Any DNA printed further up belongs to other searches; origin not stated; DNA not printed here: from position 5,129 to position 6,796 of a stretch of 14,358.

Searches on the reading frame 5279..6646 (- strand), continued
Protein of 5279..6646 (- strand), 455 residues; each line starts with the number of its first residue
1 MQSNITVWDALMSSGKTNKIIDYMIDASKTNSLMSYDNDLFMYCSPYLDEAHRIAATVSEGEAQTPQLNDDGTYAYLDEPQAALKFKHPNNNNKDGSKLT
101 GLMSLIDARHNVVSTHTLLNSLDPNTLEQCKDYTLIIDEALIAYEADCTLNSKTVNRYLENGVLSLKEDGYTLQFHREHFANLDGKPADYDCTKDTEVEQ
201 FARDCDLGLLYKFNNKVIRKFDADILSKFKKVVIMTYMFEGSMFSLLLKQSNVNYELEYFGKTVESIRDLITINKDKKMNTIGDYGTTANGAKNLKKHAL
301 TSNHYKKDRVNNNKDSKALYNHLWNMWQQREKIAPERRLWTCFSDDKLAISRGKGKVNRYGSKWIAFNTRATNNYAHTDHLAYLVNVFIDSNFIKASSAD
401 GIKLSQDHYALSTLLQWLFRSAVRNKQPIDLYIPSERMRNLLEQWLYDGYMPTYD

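Call 31: find_related_loci(query=A3, collection=viral_contigs, flank=4000)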
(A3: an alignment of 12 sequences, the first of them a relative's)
Query A3 (455 aa) in viral_contigs; peptide patterns used: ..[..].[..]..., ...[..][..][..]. (x = any residue, [..] = any of these).
95 stretches matched a pattern; 23 encode a relative of the query (tblastn E <= 1e-3); 23 distinct loci.
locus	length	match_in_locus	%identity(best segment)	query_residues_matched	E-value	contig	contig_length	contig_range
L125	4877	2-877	50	164-454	3e-93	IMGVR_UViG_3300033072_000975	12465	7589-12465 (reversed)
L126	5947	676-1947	39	1-450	2e-83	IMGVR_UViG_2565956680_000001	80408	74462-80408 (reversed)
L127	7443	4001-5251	38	7-450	3e-82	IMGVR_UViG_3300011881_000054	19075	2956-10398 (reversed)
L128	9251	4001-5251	38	7-450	1e-81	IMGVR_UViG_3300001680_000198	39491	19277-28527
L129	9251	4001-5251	37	7-450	2e-81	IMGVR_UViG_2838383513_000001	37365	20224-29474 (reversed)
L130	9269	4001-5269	37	1-450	9e-81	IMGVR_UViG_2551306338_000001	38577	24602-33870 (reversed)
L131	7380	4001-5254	38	7-450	2e-80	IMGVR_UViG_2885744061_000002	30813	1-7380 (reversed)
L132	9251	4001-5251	37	7-450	4e-79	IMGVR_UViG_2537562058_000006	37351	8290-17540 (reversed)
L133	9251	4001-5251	37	7-450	4e-79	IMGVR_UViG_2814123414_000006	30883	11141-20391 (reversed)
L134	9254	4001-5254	32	5-450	1e-67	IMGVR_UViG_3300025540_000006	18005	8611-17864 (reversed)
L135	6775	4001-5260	33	4-446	2e-65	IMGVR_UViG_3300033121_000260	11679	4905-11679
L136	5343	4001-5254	32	5-446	4e-60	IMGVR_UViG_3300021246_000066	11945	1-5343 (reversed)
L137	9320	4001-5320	26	3-454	3e-41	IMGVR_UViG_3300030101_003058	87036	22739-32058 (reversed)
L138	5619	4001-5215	27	19-451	2e-38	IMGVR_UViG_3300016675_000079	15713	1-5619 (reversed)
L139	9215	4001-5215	27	2-446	3e-37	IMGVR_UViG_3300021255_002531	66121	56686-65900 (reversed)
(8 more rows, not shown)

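Call 32: find_related_loci(query=A3, collection=metagenome_contigs, flank=4000)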
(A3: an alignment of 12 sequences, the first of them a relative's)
Query A3 (455 aa) in metagenome_contigs; peptide patterns used: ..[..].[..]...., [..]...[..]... (x = any residue, [..] = any of these).
319 stretches matched a pattern; 158 encode a relative of the query (tblastn E <= 1e-3); the best 80 are kept; 80 distinct loci.
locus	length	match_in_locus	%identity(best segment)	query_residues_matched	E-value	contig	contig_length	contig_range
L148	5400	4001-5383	47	7-446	3e-131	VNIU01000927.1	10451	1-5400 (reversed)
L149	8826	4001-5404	47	7-454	4e-131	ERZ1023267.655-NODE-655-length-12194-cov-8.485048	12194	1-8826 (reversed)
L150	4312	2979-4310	46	7-429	4e-122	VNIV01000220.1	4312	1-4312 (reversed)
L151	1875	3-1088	47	97-454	5e-111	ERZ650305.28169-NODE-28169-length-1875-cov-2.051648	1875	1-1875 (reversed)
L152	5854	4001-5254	40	7-450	1e-86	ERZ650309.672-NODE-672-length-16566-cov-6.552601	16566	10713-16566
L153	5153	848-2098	38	7-450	9e-82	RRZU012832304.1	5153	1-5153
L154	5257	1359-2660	38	1-450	4e-81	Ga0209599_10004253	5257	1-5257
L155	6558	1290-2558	37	1-450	2e-80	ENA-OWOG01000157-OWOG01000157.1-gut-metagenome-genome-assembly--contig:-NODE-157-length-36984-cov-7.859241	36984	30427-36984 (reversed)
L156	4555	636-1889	38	7-450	1e-80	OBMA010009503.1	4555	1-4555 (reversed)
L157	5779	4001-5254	38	7-450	1e-80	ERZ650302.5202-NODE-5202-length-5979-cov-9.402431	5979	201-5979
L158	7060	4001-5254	38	7-450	2e-80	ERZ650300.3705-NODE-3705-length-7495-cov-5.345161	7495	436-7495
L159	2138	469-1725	37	7-452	1e-82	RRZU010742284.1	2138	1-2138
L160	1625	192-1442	37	7-450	2e-84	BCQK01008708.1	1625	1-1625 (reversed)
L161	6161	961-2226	34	1-446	2e-79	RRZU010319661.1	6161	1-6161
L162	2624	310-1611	38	1-450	1e-80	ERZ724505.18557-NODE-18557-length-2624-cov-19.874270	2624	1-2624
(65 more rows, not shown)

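Call 33: find_encoding_contigs(protein=P0010, flank=5000, max_places=4)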
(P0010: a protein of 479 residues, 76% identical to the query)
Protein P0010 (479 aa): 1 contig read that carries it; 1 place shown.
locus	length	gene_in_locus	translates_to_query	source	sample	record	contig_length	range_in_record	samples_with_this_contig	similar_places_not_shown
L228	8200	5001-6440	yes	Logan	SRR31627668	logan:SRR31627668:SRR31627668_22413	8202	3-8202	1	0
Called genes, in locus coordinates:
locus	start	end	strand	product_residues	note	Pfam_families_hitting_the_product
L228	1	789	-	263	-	?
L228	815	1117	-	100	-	-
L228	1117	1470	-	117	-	-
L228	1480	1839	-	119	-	-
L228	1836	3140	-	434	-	PF06074:Portal_Mu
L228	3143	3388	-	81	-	-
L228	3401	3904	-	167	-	-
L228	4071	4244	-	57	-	-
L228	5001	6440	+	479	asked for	PF27199:YonV_C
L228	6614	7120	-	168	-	PF05257:CHAP (weak)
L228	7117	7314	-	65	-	-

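Call 34: find_encoding_contigs(protein=P0013, flank=5000, max_places=4)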
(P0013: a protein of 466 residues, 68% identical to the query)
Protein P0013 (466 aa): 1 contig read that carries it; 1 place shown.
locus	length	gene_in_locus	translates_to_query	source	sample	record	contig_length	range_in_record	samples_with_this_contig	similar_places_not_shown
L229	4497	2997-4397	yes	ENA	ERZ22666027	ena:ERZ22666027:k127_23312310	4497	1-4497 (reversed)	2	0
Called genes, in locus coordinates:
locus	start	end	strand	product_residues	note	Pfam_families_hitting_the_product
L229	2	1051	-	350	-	?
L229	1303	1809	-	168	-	-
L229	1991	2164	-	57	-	-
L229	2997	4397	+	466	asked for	PF27199:YonV_C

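Call 35: find_encoding_contigs(protein=P0009, flank=5000, max_places=6)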
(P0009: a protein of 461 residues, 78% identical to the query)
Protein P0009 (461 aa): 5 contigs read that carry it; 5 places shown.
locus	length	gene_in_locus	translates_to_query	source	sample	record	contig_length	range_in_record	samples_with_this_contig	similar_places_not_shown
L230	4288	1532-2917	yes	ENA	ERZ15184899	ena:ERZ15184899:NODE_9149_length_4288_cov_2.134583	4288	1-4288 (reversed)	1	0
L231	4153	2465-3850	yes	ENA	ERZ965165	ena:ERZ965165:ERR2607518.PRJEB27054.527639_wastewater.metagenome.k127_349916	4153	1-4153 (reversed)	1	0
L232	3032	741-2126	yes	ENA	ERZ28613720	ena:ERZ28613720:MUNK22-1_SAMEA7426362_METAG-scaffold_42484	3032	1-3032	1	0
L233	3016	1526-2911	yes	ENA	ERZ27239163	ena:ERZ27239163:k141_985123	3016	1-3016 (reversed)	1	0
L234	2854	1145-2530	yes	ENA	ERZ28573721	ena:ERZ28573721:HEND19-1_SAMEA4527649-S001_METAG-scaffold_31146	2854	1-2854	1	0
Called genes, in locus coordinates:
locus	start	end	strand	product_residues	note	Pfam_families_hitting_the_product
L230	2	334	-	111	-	?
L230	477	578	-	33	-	-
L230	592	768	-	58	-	-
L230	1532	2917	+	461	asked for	PF27199:YonV_C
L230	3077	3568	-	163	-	PF05257:CHAP (weak)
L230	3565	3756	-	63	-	-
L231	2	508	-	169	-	?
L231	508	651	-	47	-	-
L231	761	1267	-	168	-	-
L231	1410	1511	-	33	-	-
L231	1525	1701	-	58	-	-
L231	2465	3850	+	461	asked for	PF27199:YonV_C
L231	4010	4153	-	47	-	?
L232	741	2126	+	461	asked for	PF27199:YonV_C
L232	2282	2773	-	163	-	PF05257:CHAP (weak)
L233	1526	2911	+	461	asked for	PF27199:YonV_C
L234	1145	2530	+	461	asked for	PF27199:YonV_C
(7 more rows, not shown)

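Call 38: search_solved_structures(query=A3, max_evalue=1)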
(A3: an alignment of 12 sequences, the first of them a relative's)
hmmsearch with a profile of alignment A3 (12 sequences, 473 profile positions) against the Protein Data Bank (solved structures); distinct sequences matched with E-value up to 1: 0.

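Call 47: find_related_loci(query=A3, collection=genome_contigs, flank=6000)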
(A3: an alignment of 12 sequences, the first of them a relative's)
Query A3 (455 aa) in genome_contigs; peptide patterns used: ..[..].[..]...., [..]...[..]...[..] (x = any residue, [..] = any of these).
42 stretches matched a pattern; 17 encode a relative of the query (tblastn E <= 1e-3); 17 distinct loci.
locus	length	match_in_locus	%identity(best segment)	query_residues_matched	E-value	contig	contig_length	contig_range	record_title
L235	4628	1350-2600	38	7-450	4e-82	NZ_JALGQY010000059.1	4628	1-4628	Acinetobacter lwoffii strain K1 NODE_97_length_4628_cov_834.181_ID_244184, whole genome shotgun sequence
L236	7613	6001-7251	38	7-450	5e-82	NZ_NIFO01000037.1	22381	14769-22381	Acinetobacter piscicola strain LW15 contig37, whole genome shotgun sequence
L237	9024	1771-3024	38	7-450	3e-79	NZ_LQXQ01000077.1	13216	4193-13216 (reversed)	Acinetobacter sp. CFCC 10889 contig00078, whole genome shotgun sequence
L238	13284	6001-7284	36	2-453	1e-77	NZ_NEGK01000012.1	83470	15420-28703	Acinetobacter sp. ANC 3813 Contig12, whole genome shotgun sequence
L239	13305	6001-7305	29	5-455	1e-47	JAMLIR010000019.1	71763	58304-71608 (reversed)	MAG: Burkholderiaceae bacterium isolate ACE_NR_PROT22 ACE_NR_PROT22_19, whole genome shotgun sequence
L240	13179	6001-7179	28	5-446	2e-45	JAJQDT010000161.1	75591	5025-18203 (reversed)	MAG: Lachnospiraceae bacterium isolate MI.11_2 NODE_33_length_75591_cov_37.453638, whole genome shotgun sequence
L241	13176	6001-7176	31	5-446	7e-45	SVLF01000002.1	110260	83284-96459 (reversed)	MAG: Oscillospiraceae bacterium isolate SIG480 NODE_984_length_110260_cov_1.459172, whole genome shotgun sequence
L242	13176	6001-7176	31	5-446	8e-44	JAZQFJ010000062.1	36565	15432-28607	MAG: Eubacteriales bacterium isolate T1900044633_TS20190099.MAGScoT_cleanbin_000012 SGB_1084_k141_1027570, whole genome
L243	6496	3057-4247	29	2-446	5e-43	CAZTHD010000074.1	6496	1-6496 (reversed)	MAG TPA_asm: uncultured Oscillospiraceae bacterium isolate SRP278969_co1_74 genome assembly, contig: NODE_19026_length_6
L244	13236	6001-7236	28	5-448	3e-42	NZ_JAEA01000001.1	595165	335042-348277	Microvirga flocculans ATCC BAA-817 L879DRAFT_scaffold00001.1_C, whole genome shotgun sequence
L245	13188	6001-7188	28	5-446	1e-41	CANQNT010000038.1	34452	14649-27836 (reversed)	MAG: uncultured Acetatifactor sp. isolate Lapin-012__bin4 genome assembly, contig: Lapin-012__NODE_1986_length_34452_cov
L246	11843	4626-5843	28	5-446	6e-39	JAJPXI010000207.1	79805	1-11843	MAG: Oscillospiraceae bacterium isolate AH.12_13 NODE_33_length_79805_cov_9.542119, whole genome shotgun sequence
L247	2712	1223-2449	28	5-446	5e-38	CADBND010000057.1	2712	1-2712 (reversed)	MAG: uncultured Erysipelotrichaceae bacterium isolate RUG14120 genome assembly, contig: RUG14120_asm_57, whole genome sh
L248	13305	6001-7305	27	5-446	2e-25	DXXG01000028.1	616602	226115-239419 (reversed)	MAG TPA_asm: Clostridiales bacterium isolate HRGM_Genome_3705 HRGM_Genome_3705_28, whole genome shotgun sequence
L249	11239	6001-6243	45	368-449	3e-18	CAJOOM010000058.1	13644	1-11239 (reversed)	Candidatus Gastranaerophilales bacterium isolate Rumen_Coassembly_mag_1497 genome assembly, contig: k87_9466071, whole g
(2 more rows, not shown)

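Call 48: predict_structure(alignment_id=A3)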
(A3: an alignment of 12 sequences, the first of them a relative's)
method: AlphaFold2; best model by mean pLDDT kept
length: 455 residues; sequences in the alignment: 12
mean_pLDDT: 71.0   pTM: 0.73
mean pLDDT of the five models: 71.0, 70.5, 70.4, 67.7, 64.3
residues with pLDDT >= 90: 64; 70-90: 209; 50-70: 101; < 50: 81
segments of 3 or more residues with pLDDT < 50: 32-36, 59-68, 286-293, 300-303, 305-311, 341-374, 384-387
pLDDT, mean of each block of 10 residues (from residue 1): 77 68 81 57 77 60 45 56 80 76 88 85 86 86 83 91 93 91 84 86 92 90 92 85 85 85 77 73 49 50 47 55 61 57 32 28 33 51 54 83 75 74 67 74 84 57
secondary structure, 60 per line:
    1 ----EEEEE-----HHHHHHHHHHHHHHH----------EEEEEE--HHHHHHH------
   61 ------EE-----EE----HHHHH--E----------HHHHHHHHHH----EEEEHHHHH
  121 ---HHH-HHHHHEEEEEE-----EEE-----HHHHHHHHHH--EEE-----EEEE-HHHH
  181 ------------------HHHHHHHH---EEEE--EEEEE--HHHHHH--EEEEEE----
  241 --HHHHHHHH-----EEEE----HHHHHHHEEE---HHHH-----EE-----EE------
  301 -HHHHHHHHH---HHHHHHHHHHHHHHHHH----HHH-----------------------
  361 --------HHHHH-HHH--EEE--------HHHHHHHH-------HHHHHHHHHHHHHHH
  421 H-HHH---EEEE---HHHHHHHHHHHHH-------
elements in order: E5-9 H15-29 E40-45 H48-54 H80-84 H98-107 E112-115 H116-120 H128-132 E133-138 E144-146 H152-161 E164-166 E172-175 H177-180 H199-206 E210-213 E216-220 H223-228 E231-236 H243-250 E256-259 H264-270 E271-273 H277-280 H302-310 H314-330 H369-373 E380-382 H391-398 H406-421 E429-432 H436-448

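Call 52: fold_search(model_id=the predicted structure, library=pdb)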
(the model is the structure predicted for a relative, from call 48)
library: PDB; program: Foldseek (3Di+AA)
matches with E <= 10: 893; with E <= 0.001: 4
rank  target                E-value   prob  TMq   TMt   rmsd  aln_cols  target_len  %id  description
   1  8v44                  6.4e-06  1.00  0.42  0.35  11.2       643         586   10  N-terminal truncation of CRISPR-associated DinG (released 2024-01-17)
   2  7xex_A                1.1e-04  1.00  0.44  0.36  11.8       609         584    9  Crystal strucutre of apoCasDinG (released 2023-07-26)
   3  7xf0_A                2.4e-04  1.00  0.41  0.34  11.8       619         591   10  Crystal strucutre of CasDinG in complex with ATP (released 2023-07-26)
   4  8rev_A                4.0e-04  1.00  0.44  0.31  11.4       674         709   12  Structure of XPD stalled at a Y-fork DNA containing a interstrand crosslink (released 2024-05-29)
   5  2hyi_C                1.1e-03  0.99  0.34  0.39  11.5       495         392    9  Structure of the human exon junction complex with a trapped DEAD-box helicase bound to RNA (released 2006-08-15)
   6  8rfj_K                1.1e-03  0.98  0.41  0.34  11.7       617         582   12  DNA bound type IV-A1 CRISPR effector complex with the DinG helicase from P. oleovorans (released 2024-11-06)
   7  6icz_u                1.2e-03  0.99  0.34  0.39  11.5       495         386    9  Cryo-EM structure of a human post-catalytic spliceosome (P complex) at 3.0 angstrom (released 2019-03-13)
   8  4zcf_C                1.2e-03  0.94  0.27  0.21  17.7       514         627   10  Structural basis of asymmetric DNA methylation and ATP-triggered long-range diffusion by EcoP15I (released 2015-07-29)
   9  7o4i_0                4.7e-03  0.97  0.44  0.29  13.2       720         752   11  Yeast RNA polymerase II transcription pre-initiation complex with initial transcription bubble (released 2021-06-16)
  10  7znj_A                5.5e-03  0.97  0.34  0.39  12.1       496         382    8  Structure of an ALYREF-exon junction complex hexamer (released 2023-04-12)
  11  9dts_D                5.5e-03  0.95  0.32  0.37  12.5       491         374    9  Crystal structure of the human eIF4A1/AMPPNP/amidino-rocaglate/polypurine RNA complex (released 2025-03-12)
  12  4tyy_A                8.3e-03  0.95  0.37  0.34  11.9       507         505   11  DEAD-box helicase Mss116 bound to ssRNA and CDP-BeF (released 2014-12-31)
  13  6zm2_A                8.8e-03  0.94  0.34  0.26  12.0       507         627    9  Crystal structure of the DEAH-box ATPase Prp2 in complex with ADP-BeF3 and ssRNA (released 2021-04-21)
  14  9avr_A                8.8e-03  0.93  0.32  0.38  12.0       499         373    8  Human eIF4A-1 in complex with AMP-PNP, RNA, and the inhibitor silvestrol (released 2024-10-23)
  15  3sqw_A                1.1e-02  0.87  0.33  0.30  12.1       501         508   10  Structure of Mss116p (NTE deletion) bound to ssRNA and AMP-PNP (released 2011-10-12)
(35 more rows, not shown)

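Call 81: search_protein_families(library=ncbifam, proteins=[window:5279-6646:-], max_evalue=1)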
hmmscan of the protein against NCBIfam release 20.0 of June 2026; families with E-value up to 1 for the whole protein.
window:5279-6646:- (455 aa): 0 families

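Call 83: get_annotated_region(hit=H1, flank=6000)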
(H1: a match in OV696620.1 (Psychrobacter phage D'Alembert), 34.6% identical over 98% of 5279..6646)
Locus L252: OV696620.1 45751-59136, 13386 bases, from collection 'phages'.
description: Psychrobacter phage D'Alembert genome assembly, complete genome: monopartite.
organism: Psychrobacter phage D'Alembert (NCBI taxid 2891959)
taxonomy: Viruses; Duplodnaviria; Heunggongvirae; Uroviricota; Caudoviricetes
host: -; source: French washed-rind cheese surface; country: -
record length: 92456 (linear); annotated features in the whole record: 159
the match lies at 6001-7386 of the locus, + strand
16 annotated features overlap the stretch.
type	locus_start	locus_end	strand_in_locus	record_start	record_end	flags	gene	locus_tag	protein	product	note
CDS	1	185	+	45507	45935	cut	-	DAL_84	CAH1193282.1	Baseplate wedge protein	-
CDS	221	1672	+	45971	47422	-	-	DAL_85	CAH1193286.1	Baseplate wedge protein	-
CDS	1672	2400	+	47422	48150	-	-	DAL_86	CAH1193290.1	Tail protein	-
CDS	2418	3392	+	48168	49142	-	-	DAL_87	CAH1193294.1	Putative tail fiber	-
CDS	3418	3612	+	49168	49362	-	-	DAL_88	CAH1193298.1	Hypothetical protein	-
CDS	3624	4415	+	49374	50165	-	-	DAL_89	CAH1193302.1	Endolysin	-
CDS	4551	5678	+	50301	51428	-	-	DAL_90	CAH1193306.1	Replication initialization protein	-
CDS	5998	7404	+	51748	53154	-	-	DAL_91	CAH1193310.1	Putative RNA helicase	-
CDS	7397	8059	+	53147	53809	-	-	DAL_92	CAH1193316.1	UvrC-like DNA binding protein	-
CDS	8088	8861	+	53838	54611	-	-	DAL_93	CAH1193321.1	DNA methylase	-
CDS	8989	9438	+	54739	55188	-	-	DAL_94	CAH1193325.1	Hypothetical protein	-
CDS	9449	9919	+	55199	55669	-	-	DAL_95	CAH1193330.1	Hypothetical protein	-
CDS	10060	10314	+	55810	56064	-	-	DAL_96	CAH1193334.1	Hypothetical protein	-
CDS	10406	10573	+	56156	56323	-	-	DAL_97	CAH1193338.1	Hypothetical protein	-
CDS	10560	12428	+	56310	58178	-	-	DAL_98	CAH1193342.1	DNA primase/helicase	-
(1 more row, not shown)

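Call 84: get_annotated_region(hit=H2, flank=6000)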
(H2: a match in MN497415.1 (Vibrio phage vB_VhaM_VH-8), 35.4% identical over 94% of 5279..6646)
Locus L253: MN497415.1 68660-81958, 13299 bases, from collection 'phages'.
description: Vibrio phage vB_VhaM_VH-8, complete genome.
organism: Vibrio phage vB_VhaM_VH-8 (NCBI taxid 2660693)
taxonomy: Viruses; Duplodnaviria; Heunggongvirae; Uroviricota; Caudoviricetes
host: Vibrio harveyi; source: sewage of seafood market; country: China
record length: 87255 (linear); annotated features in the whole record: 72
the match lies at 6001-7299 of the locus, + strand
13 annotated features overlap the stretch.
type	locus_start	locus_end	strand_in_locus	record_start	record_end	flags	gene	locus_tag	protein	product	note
CDS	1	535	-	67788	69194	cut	-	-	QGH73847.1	large subunit terminase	-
CDS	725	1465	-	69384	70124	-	-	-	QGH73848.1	mitochondrial ribosomal protein subunit L20-like protein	-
CDS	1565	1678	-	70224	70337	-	-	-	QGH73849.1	large subunit terminase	-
CDS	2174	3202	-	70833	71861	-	-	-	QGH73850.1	restriction endonuclease type II-like protein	-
CDS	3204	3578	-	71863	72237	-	-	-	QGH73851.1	hypothetical protein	-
tRNA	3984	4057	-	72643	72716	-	-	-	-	tRNA-Arg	tRNA-Arg-TCT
tRNA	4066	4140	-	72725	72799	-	-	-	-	tRNA-Met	tRNA-Met-CAT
CDS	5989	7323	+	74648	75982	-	-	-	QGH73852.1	hypothetical protein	-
CDS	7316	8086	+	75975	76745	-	-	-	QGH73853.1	hypothetical protein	hypothetical protein NVP1088O_87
CDS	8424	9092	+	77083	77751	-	-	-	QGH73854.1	hypothetical protein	hypothetical protein Ecwhy1_212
CDS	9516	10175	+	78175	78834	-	-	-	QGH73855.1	hypothetical protein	hypothetical protein NVP1101O_013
CDS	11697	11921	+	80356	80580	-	-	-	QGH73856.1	hypothetical protein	-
CDS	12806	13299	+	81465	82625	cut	-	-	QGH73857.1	hypothetical protein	hypothetical protein YD_62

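Call 91: search_dna_similar(query=window:5279-6646:-, collection=plasmids, mode=protein, max_rows=12)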
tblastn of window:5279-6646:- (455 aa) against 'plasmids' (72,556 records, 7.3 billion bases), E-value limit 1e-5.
Records with a match: 32; places in all: 32; records where one place covers at least 80% of the query: 28.
Best place of each record, by identity: <60% 32.
By first word of the organism name: Acinetobacter 23; Bacillus 6; Macrococcoides 2; Clostridium 1.
By predicted mobility (MOB-suite, as given by PLSDB): non-mobilizable 18; mobilizable 14.
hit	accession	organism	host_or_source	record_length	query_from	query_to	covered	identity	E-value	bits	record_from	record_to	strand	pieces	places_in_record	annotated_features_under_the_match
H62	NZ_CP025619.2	Acinetobacter schindleri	whole organism,air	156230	7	450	98%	37.8%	9e-78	271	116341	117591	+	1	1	hypothetical protein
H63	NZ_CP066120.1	Acinetobacter bereziniae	Homo sapiens,sputum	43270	7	450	98%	37.8%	2e-77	270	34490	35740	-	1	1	hypothetical protein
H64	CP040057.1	Acinetobacter baumannii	Homo sapiens,blood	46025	7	450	98%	37.8%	2e-77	270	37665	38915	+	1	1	hypothetical protein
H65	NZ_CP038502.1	Acinetobacter baumannii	Homo sapiens,blood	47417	7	450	98%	37.8%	2e-77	270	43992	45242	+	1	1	hypothetical protein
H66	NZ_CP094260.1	Acinetobacter indicus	mixed culture,porcine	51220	7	450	98%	37.8%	2e-77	270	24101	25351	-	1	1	hypothetical protein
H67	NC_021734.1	Acinetobacter baumannii BJAB0715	-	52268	7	450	98%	37.8%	2e-77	270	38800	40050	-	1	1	hypothetical protein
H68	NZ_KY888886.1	Acinetobacter pittii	Canis lupus familiaris,nose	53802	7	450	98%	37.8%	2e-77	270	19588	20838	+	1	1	hypothetical protein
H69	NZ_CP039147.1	Acinetobacter sp. 10FS3-1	pig,feces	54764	7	450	98%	37.8%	2e-77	270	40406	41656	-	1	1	hypothetical protein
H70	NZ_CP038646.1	Acinetobacter baumannii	Homosapiens,blood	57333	7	450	98%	37.8%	2e-77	270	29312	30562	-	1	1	hypothetical protein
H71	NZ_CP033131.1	Acinetobacter wuhouensis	Culture,Sewage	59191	7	450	98%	37.8%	2e-77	270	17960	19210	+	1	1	hypothetical protein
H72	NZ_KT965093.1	Acinetobacter towneri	Homo sapiens,stool culture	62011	7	450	98%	37.8%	2e-77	270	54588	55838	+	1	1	hypothetical protein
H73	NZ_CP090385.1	Acinetobacter towneri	-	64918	7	450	98%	37.8%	2e-77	270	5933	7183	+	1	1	hypothetical protein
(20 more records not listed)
